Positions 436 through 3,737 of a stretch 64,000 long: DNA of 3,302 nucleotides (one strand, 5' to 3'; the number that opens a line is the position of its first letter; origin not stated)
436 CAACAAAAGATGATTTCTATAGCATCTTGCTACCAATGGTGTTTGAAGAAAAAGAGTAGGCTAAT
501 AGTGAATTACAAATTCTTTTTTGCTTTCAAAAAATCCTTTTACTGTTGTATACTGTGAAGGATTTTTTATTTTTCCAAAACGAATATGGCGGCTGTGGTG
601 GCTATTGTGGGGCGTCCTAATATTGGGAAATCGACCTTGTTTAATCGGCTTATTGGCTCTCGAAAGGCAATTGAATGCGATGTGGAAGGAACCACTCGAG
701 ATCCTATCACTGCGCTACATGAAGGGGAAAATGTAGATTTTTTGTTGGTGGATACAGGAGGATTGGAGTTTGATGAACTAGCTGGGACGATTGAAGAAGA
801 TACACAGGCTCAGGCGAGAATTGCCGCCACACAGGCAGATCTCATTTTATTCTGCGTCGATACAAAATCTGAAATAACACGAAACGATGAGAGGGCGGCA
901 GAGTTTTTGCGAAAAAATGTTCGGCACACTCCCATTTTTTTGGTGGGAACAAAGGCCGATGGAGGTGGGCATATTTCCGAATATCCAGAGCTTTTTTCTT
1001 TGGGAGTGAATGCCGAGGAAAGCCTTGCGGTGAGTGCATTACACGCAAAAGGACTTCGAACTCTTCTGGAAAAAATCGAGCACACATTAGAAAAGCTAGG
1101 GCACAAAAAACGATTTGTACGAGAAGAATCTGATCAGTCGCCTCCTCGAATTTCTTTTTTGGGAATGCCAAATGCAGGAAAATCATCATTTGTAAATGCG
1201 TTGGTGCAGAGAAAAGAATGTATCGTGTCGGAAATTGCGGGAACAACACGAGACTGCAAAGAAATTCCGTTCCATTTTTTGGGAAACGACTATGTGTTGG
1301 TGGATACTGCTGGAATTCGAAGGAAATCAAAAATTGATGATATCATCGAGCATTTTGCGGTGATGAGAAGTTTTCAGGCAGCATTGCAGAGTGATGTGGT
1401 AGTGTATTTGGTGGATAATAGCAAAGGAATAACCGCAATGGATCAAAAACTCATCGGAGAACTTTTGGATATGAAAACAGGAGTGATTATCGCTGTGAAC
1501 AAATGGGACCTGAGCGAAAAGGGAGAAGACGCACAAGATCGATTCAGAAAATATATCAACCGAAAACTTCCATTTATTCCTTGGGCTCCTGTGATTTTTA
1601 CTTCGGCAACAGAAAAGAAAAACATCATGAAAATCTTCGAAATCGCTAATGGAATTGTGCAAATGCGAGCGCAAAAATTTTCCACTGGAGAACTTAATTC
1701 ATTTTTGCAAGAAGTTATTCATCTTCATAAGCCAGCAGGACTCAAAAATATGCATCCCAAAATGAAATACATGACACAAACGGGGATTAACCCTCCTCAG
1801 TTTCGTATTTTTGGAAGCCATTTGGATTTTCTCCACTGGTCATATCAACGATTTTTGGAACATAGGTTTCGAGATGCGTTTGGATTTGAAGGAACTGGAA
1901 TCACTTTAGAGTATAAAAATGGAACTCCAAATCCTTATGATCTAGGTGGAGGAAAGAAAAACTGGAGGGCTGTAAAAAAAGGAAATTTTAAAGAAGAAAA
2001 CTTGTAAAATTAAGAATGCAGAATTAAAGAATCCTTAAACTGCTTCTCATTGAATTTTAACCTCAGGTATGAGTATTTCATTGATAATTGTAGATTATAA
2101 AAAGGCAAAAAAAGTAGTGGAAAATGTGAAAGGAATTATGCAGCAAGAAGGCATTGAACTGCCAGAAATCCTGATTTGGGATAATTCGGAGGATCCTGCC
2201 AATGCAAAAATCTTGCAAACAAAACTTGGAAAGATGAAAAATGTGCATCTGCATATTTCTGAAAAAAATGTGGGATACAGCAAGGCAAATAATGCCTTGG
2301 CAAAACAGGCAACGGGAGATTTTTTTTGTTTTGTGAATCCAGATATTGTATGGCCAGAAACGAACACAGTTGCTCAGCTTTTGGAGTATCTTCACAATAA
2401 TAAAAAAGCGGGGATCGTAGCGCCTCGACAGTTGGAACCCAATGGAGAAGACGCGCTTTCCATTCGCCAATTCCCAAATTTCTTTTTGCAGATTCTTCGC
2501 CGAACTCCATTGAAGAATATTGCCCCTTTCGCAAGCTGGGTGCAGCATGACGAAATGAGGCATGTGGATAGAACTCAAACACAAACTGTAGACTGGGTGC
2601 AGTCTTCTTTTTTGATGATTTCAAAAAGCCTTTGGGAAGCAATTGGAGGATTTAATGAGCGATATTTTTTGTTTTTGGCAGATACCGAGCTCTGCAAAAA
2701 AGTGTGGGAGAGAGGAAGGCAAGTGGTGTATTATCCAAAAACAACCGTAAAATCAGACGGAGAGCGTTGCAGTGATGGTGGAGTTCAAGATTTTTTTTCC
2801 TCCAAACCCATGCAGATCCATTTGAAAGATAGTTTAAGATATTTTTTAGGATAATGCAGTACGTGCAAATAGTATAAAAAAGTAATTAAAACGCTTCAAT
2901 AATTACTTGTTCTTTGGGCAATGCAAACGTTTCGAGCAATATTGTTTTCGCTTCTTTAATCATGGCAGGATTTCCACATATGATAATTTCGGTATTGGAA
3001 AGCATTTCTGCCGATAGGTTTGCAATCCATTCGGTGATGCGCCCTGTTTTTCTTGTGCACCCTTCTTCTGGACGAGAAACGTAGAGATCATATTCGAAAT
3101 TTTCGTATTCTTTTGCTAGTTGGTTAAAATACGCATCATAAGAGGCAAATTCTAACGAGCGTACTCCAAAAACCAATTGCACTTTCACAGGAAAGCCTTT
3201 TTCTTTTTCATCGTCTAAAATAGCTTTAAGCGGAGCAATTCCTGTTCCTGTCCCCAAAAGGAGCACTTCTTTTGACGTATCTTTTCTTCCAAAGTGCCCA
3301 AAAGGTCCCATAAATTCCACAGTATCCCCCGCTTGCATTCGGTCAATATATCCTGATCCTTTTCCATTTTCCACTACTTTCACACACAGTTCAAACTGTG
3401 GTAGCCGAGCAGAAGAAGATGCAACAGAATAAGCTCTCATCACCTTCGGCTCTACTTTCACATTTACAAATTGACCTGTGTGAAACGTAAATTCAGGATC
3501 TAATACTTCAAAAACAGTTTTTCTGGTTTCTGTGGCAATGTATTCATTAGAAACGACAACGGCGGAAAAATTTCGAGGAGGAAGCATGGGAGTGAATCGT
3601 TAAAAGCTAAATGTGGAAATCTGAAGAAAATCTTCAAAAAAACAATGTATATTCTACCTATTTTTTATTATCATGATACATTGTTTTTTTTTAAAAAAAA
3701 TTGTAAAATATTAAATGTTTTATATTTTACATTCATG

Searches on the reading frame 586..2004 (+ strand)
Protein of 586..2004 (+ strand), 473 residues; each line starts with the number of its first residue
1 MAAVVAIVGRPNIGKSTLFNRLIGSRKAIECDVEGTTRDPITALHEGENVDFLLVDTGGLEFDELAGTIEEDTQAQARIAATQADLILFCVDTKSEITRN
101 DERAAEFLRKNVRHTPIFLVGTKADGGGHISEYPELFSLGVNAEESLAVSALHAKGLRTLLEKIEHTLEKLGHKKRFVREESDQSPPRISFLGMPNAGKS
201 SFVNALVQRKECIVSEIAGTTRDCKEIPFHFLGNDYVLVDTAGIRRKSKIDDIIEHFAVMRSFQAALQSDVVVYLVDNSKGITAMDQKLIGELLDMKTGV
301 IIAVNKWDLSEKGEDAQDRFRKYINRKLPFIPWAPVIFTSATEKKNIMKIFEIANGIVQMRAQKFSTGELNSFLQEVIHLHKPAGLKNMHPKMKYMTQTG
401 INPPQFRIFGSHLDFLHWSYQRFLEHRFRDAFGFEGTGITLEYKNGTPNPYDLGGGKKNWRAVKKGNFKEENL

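Call 7: search_protein_families(library=pfam, proteins=[window:586-2004:+], max_evalue=0.01)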
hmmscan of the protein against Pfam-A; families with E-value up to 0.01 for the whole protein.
window:586-2004:+ (473 aa): 19 families
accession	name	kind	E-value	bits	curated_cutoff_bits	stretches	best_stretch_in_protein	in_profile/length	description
PF01926.29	MMR_HSR1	-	7.3e-52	174.7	21.9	2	5-123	2-113/113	50S ribosome-binding GTPase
PF14714.11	KH_dom-like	-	2.2e-24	86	27.3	1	364-444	1-81/81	KH-domain-like of EngA bacterial GTPase enzymes, C-terminal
PF02421.24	FeoB_N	-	5.4e-24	84.9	27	2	189-351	3-153/156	Ferrous iron transport protein B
PF00350.29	Dynamin_N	-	2.2e-13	51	27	1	189-222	1-34/168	Dynamin family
PF00009.33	GTP_EFTU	-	1.9e-12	47.6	26.5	1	265-354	89-182/188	Elongation factor Tu GTP binding domain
PF04548.22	AIG1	-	1.6e-09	37.8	27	2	189-296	3-110/212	AIG1 family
PF03193.22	RsgA_GTPase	-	4.5e-08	33.6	30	0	189-245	109-169/174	RsgA GTPase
PF00071.28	Ras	-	1.4e-07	31.7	21.6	0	5-125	2-115/162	Ras family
PF08477.19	Roc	-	6.7e-07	30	27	1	5-125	2-119/119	Ras of Complex, Roc, domain of DAPkinase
PF19993.5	DO-GTPase2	-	1.5e-06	28.5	27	0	46-103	85-138/226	Double-GTPase 2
PF02492.25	cobW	-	0.00015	21.8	20.7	0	235-324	85-172/180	CobW/HypB/UreG, nucleotide-binding domain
PF03308.22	MeaB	-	0.00025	20.6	23.1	0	2-23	33-54/273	Methylmalonyl Co-A mutase-associated GTPase MeaB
PF13521.12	AAA_28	-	0.0003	21.5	27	0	188-220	1-34/164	AAA domain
PF00005.33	ABC_tran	-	0.00058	20.9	25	0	3-33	12-42/137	ABC transporter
PF00025.27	Arf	-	0.00079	19.4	22.3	0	187-210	15-38/174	ADP-ribosylation factor family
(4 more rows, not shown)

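Call 79: find_encoding_contigs(protein=window:586-2004:+, flank=10000, max_places=3)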
Protein window:586-2004:+ (473 aa): 2 contigs read that carry it; 1 place shown.
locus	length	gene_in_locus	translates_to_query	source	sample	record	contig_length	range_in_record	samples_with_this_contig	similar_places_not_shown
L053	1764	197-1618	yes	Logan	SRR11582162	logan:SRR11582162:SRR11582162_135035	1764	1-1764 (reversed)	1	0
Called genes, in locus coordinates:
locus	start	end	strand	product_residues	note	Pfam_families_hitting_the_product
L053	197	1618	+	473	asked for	PF00071:Ras (faint), PF00350:Dynamin_N (faint), PF01926:MMR_HSR1, PF02421:FeoB_N, PF00009:GTP_EFTU (weak), PF01926:MMR_HSR1, PF02421:FeoB_N, PF14714:KH_dom-like, +4 more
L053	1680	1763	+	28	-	?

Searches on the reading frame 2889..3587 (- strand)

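Call 24: search_protein_families(library=pfam, proteins=[window:2889-3587:-], max_evalue=0.1)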
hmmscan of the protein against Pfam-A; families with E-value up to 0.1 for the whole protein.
window:2889-3587:- (233 aa): 4 families
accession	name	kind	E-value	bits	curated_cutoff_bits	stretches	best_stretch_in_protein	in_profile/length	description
PF00970.30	FAD_binding_6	-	1.3e-17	64.3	21.1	1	9-99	2-97/99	Oxidoreductase FAD-binding domain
PF00175.26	NAD_binding_1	-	1.2e-16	61.8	22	1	110-214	1-108/109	Oxidoreductase NAD-binding domain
PF08030.17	NAD_binding_6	-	0.00048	20.7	22.2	1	107-181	3-85/156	Ferric reductase NAD binding domain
PF08021.17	FAD_binding_9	-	0.039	14.6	23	1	47-97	67-118/120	Siderophore-interacting FAD-binding domain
